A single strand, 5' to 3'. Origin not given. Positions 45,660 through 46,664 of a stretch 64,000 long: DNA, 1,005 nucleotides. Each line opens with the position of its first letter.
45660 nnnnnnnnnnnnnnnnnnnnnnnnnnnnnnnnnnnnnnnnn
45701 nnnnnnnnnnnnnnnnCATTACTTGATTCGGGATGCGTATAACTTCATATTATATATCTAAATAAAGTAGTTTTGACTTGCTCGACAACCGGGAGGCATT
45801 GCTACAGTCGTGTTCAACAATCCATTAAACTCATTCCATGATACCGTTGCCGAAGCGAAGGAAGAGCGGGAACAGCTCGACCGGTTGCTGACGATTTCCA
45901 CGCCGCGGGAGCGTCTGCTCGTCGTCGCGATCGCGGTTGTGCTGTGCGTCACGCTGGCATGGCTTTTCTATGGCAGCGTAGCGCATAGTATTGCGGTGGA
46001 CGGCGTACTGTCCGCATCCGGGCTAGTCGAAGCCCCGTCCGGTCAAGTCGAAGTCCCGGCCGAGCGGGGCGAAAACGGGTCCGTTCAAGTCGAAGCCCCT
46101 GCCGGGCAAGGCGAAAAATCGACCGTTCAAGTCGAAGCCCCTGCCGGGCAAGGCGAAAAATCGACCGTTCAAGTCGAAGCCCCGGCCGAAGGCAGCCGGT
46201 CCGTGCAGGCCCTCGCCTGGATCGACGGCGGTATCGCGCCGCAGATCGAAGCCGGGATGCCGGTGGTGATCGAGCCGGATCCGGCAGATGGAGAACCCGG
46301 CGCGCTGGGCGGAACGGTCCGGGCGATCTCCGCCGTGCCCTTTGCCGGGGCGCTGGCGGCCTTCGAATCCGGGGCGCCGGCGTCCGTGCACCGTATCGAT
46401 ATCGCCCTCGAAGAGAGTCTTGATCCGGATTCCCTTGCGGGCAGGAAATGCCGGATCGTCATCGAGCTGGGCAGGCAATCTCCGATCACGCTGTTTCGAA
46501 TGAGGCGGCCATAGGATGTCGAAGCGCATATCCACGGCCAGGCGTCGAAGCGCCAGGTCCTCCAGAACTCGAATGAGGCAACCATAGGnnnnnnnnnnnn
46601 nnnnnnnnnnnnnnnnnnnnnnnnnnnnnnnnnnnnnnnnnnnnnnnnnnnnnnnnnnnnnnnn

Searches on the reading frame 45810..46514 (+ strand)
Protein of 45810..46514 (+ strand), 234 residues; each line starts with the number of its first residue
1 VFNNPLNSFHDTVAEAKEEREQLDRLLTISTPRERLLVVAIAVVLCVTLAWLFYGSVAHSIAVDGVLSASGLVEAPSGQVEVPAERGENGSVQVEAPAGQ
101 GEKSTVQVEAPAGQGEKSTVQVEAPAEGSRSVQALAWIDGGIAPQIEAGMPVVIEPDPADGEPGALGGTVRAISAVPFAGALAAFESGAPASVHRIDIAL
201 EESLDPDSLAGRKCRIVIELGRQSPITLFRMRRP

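Call 11: search_protein_families(library=ncbifam, proteins=[window:45810-46514:+], max_evalue=0.001)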
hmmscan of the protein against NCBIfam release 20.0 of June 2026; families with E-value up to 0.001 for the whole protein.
window:45810-46514:+ (234 aa): 1 family
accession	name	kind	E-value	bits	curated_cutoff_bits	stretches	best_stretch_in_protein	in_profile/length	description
TIGR03794.1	NHLM_micro_HlyD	equivalog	1.6e-09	37.2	156.2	1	21-73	6-58/421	NHLP bacteriocin system secretion protein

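Call 53: search_protein_families(library=pfam, proteins=[window:45810-46514:+], max_evalue=0.1)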
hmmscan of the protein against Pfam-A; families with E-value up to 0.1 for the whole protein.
window:45810-46514:+ (234 aa): 2 families
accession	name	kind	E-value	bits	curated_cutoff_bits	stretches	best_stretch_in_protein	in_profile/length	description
PF04612.17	T2SSM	-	0.053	14.2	27.8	0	21-52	2-33/160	Type II secretion system (T2SS), protein M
PF06738.18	ThrE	-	0.094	12.6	26.3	0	9-61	82-134/241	Putative threonine/serine exporter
